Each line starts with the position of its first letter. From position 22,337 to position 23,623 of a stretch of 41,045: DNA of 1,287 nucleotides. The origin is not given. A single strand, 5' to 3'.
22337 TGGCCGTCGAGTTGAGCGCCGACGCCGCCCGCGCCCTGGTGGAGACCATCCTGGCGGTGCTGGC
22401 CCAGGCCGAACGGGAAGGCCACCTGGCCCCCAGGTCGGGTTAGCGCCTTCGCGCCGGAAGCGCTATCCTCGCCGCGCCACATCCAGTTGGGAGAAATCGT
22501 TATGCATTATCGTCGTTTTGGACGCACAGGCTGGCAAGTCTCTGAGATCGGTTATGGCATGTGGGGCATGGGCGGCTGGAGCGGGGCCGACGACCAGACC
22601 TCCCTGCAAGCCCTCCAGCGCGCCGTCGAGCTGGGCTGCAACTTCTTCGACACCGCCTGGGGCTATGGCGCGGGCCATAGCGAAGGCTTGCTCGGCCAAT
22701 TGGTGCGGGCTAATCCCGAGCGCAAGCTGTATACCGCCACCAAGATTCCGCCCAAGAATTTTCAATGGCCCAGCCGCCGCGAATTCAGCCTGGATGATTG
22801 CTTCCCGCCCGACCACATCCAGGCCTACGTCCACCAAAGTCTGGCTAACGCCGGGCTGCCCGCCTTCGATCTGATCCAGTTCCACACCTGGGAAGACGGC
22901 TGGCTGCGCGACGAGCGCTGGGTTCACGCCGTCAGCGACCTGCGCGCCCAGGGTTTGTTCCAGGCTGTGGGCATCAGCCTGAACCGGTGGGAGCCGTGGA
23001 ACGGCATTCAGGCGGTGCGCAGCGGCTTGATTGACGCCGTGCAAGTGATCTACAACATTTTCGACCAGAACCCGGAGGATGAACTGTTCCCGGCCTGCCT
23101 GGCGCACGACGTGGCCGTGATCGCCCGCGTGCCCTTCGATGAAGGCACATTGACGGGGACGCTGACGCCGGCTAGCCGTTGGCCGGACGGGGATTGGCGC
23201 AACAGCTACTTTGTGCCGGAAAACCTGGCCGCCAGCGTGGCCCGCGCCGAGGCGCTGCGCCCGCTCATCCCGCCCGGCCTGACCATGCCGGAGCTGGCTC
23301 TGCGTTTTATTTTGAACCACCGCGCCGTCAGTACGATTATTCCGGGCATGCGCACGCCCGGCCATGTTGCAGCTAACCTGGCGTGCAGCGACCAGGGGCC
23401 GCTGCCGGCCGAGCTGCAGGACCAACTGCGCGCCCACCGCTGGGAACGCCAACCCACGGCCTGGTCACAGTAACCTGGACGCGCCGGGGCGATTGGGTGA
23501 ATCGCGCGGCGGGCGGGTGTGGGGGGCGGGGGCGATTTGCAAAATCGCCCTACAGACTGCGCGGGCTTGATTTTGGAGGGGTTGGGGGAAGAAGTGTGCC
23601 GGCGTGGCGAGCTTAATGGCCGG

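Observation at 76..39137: HIP1-like highly iterated palindrome: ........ (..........) occurs 29 times in 41 kb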

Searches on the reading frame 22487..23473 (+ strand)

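Call 58: search_protein_families(library=ncbifam, proteins=[window:22487-23473:+], max_evalue=0.001)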
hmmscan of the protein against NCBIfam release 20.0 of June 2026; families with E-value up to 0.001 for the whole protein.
window:22487-23473:+ (328 aa): 4 families
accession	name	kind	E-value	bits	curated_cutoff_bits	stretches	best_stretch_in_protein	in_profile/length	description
NF049922.1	MethglyxlRedYdjG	equivalog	8.2e-30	103.9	550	1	7-301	2-305/326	NADH-dependent methylglyoxal reductase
TIGR01293.1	Kv_beta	subfamily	3.4e-11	42.8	365.4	1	6-169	1-155/319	voltage-dependent potassium channel subunit beta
NF007695.0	PRK10376.1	subfamily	8e-11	41.5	280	1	12-217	11-212/290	oxidoreductase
NF007388.0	PRK09912.1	subfamily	0.0003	19.8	448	1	6-76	13-84/346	L-glyceraldehyde 3-phosphate reductase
